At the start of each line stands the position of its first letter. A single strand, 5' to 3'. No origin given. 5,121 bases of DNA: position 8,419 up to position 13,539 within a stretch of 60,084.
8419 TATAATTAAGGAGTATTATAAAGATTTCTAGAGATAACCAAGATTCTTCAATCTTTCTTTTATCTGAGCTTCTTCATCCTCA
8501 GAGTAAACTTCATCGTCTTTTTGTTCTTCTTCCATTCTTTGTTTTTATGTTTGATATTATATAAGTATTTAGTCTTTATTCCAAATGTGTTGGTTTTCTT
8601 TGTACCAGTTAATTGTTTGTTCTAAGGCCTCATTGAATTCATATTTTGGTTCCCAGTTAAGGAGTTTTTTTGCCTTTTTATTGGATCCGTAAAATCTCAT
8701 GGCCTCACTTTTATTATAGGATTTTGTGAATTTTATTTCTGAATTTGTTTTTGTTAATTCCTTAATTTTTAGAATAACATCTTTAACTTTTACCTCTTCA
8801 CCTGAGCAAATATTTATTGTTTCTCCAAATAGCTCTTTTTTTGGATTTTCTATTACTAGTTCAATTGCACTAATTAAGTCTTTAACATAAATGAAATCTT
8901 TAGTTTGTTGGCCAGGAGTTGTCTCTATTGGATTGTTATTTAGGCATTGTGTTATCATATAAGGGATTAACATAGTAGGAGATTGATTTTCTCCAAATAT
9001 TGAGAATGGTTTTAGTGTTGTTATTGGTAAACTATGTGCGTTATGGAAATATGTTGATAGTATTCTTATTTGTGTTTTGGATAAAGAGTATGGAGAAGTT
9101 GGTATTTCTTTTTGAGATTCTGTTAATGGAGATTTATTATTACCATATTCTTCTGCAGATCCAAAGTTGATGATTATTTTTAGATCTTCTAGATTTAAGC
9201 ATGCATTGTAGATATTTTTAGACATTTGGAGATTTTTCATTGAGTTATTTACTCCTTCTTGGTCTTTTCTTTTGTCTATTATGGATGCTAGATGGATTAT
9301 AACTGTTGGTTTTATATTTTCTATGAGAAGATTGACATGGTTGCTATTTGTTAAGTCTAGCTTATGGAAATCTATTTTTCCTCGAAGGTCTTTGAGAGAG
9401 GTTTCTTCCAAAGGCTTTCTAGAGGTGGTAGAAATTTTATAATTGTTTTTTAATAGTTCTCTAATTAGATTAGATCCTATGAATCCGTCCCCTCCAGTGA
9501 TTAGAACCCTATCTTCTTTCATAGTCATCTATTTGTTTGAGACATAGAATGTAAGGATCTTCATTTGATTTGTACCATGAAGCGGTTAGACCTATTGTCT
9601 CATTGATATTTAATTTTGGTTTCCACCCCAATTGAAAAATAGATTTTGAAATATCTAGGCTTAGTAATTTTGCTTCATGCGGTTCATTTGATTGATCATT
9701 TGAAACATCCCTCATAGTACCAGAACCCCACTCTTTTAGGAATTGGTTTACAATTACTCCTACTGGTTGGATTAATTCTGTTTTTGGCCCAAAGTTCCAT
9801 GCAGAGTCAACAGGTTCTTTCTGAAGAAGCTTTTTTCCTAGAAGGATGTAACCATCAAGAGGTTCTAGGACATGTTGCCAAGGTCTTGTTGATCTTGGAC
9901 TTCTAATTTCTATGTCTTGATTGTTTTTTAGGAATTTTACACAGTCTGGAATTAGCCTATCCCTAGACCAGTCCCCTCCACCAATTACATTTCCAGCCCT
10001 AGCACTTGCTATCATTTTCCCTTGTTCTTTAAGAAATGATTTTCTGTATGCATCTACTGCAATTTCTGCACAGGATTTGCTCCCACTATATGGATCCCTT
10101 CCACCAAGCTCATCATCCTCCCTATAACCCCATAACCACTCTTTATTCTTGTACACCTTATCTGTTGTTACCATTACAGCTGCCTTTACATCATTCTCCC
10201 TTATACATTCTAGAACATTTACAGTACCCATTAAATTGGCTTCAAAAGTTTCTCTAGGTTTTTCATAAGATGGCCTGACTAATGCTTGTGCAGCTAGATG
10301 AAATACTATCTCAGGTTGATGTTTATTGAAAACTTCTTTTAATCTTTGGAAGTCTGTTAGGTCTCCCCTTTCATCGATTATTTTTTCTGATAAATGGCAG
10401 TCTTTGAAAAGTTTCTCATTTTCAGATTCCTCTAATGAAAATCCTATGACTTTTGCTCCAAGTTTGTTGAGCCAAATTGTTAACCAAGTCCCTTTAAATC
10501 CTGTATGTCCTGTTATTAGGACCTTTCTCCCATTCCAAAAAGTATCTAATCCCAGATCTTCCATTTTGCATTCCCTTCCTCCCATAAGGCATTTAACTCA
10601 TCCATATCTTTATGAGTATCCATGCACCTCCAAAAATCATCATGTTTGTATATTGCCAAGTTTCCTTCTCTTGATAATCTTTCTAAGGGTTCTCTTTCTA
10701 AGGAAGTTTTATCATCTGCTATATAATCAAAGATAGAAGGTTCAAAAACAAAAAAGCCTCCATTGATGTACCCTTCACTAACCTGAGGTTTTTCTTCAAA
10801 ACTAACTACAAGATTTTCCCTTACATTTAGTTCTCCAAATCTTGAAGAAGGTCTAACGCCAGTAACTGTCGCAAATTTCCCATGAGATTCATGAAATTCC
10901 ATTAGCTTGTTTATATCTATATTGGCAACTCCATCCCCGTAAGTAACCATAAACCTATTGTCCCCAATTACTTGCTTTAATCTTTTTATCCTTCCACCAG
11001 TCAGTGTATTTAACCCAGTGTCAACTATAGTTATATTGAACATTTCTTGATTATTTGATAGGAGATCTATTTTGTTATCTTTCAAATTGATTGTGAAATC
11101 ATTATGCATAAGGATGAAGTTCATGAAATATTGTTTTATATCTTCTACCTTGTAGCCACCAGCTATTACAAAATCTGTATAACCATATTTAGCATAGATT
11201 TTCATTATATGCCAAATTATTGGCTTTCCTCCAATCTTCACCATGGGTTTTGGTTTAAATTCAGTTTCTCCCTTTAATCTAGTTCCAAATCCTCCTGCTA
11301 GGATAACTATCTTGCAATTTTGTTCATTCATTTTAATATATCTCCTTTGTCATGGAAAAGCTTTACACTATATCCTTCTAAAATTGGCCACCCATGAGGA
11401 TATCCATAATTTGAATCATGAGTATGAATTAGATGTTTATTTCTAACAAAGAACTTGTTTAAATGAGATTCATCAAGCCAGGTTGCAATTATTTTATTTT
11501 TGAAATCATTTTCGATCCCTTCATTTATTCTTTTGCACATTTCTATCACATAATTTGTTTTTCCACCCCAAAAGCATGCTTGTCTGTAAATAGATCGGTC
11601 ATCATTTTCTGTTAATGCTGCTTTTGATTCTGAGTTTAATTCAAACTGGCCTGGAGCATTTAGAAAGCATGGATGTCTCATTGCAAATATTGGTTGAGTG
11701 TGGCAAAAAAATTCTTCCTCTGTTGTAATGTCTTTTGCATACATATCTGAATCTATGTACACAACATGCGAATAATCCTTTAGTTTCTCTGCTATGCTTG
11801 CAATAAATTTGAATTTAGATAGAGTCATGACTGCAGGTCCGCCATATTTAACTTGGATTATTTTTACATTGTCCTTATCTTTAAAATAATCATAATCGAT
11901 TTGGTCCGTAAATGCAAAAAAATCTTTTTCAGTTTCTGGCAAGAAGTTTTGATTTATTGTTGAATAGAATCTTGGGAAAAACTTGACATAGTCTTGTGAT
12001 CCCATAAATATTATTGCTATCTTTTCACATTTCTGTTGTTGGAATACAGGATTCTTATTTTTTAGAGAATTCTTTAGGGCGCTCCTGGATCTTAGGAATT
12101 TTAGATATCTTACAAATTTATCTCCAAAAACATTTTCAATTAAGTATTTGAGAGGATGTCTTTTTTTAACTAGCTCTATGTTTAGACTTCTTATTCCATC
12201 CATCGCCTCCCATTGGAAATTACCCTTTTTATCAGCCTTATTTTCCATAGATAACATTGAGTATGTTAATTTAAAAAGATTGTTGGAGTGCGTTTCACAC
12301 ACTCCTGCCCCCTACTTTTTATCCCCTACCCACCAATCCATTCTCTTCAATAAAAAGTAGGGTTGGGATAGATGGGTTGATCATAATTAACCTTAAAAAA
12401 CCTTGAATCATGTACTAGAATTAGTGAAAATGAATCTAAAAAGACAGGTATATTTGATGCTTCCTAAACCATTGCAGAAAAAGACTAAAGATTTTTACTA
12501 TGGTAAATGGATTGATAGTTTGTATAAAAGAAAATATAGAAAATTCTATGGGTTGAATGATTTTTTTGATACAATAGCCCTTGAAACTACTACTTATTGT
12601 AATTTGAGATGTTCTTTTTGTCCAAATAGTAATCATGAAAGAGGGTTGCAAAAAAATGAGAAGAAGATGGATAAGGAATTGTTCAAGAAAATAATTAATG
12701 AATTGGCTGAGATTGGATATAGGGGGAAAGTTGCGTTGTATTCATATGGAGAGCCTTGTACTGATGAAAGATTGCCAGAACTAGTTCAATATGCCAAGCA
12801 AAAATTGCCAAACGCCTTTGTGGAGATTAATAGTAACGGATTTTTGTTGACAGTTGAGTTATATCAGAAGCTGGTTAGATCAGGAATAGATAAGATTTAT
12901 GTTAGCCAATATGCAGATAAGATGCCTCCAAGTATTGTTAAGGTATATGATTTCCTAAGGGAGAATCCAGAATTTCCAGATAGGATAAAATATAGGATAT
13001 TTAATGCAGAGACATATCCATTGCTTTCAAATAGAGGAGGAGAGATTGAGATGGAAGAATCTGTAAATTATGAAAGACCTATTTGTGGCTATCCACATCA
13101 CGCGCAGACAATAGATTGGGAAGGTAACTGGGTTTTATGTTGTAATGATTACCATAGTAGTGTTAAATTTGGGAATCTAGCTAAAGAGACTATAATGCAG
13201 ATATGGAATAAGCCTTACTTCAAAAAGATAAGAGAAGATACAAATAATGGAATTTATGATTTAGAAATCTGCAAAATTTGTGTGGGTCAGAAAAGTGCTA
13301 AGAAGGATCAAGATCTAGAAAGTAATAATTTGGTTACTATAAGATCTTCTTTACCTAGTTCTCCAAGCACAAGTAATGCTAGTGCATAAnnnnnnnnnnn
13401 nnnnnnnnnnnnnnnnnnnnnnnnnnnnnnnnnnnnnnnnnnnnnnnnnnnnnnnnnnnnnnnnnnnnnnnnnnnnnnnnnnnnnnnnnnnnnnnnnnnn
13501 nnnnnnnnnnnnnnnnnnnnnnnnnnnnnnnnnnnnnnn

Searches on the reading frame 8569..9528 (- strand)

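Call 50: search_protein_families(library=pfam, proteins=[window:8569-9528:-], max_evalue=0.00001)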
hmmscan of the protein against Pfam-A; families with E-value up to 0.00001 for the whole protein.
window:8569-9528:- (319 aa): 5 families
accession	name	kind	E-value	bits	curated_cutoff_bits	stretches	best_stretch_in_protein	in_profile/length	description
PF01370.27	Epimerase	-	8e-45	153.6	20.9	1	8-241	1-240/240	NAD dependent epimerase/dehydratase family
PF16363.11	GDP_Man_Dehyd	-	1e-41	144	27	1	9-304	1-331/332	GDP-mannose 4,6 dehydratase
PF01073.25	3Beta_HSD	-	2.5e-15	56.7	22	1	9-222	1-225/280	3-beta hydroxysteroid dehydrogenase/isomerase family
PF04321.23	RmlD_sub_bind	-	1.5e-09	37.8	27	1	7-152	2-130/287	RmlD substrate binding domain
PF02719.21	Polysacc_synt_2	-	1.7e-07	31.2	20.2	0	8-111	1-116/293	Polysaccharide biosynthesis protein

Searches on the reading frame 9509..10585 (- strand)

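Call 50: search_protein_families(library=pfam, proteins=[window:9509-10585:-], max_evalue=0.00001)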
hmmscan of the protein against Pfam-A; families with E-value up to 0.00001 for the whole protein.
window:9509-10585:- (358 aa): 5 families
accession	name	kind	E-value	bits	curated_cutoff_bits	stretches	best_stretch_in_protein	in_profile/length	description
PF16363.11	GDP_Man_Dehyd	-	5.8e-37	128.3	27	1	23-331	1-329/332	GDP-mannose 4,6 dehydratase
PF01370.27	Epimerase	-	1.2e-31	110.5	20.9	1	22-252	1-227/240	NAD dependent epimerase/dehydratase family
PF02719.21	Polysacc_synt_2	-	5.8e-19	68.8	20.2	1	22-236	1-203/293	Polysaccharide biosynthesis protein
PF01073.25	3Beta_HSD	-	1e-10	41.6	22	1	23-217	1-198/280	3-beta hydroxysteroid dehydrogenase/isomerase family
PF04321.23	RmlD_sub_bind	-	1.8e-10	40.8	27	1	21-183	2-142/287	RmlD substrate binding domain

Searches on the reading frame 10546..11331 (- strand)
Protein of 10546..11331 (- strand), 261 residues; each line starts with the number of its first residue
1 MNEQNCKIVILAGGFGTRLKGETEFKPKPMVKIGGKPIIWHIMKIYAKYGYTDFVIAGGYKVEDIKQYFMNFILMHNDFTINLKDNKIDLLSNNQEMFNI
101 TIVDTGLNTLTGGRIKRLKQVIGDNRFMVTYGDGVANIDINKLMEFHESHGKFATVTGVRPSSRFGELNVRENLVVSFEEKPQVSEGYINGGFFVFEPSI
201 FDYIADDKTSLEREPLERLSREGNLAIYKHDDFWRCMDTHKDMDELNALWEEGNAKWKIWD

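Call 50: search_protein_families(library=pfam, proteins=[window:10546-11331:-], max_evalue=0.00001)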
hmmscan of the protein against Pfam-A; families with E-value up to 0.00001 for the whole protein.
window:10546-11331:- (261 aa): 2 families
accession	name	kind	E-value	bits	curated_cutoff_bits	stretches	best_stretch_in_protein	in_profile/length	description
PF00483.29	NTP_transferase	-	3.2e-22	79.7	21.2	1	8-220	2-210/245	Nucleotidyl transferase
PF12804.13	NTP_transf_3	-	3.1e-07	31.2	27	1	9-66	2-52/160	MobA-like NTP transferase domain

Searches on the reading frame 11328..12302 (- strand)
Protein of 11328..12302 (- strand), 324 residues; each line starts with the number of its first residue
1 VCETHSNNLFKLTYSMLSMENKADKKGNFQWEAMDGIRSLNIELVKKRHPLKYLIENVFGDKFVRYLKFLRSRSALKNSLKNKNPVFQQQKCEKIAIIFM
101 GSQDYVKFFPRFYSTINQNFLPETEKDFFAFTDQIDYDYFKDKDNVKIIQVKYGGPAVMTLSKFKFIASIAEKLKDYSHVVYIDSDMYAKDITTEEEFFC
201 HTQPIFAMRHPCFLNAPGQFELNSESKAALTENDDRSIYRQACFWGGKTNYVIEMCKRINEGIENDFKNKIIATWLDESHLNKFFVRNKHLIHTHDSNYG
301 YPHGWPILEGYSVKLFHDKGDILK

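Call 50: search_protein_families(library=pfam, proteins=[window:11328-12302:-], max_evalue=0.00001)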
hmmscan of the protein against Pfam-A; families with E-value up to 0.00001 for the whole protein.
window:11328-12302:- (324 aa): 1 family
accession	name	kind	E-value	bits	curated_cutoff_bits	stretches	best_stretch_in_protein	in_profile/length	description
PF03414.19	Glyco_transf_6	-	4.2e-15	55.8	25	1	87-289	70-275/313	Glycosyltransferase family 6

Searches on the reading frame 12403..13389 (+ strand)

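Call 50: search_protein_families(library=pfam, proteins=[window:12403-13389:+], max_evalue=0.00001)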
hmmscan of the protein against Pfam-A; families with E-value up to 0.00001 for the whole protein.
window:12403-13389:+ (328 aa): 2 families
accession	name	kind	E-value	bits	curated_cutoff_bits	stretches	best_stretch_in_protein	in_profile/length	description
PF04055.27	Radical_SAM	-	2.6e-15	57.4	29.5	1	61-168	2-108/166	Radical SAM superfamily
PF13186.11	SPASM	-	1.5e-12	48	21.5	1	228-293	1-66/67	Iron-sulfur cluster-binding domain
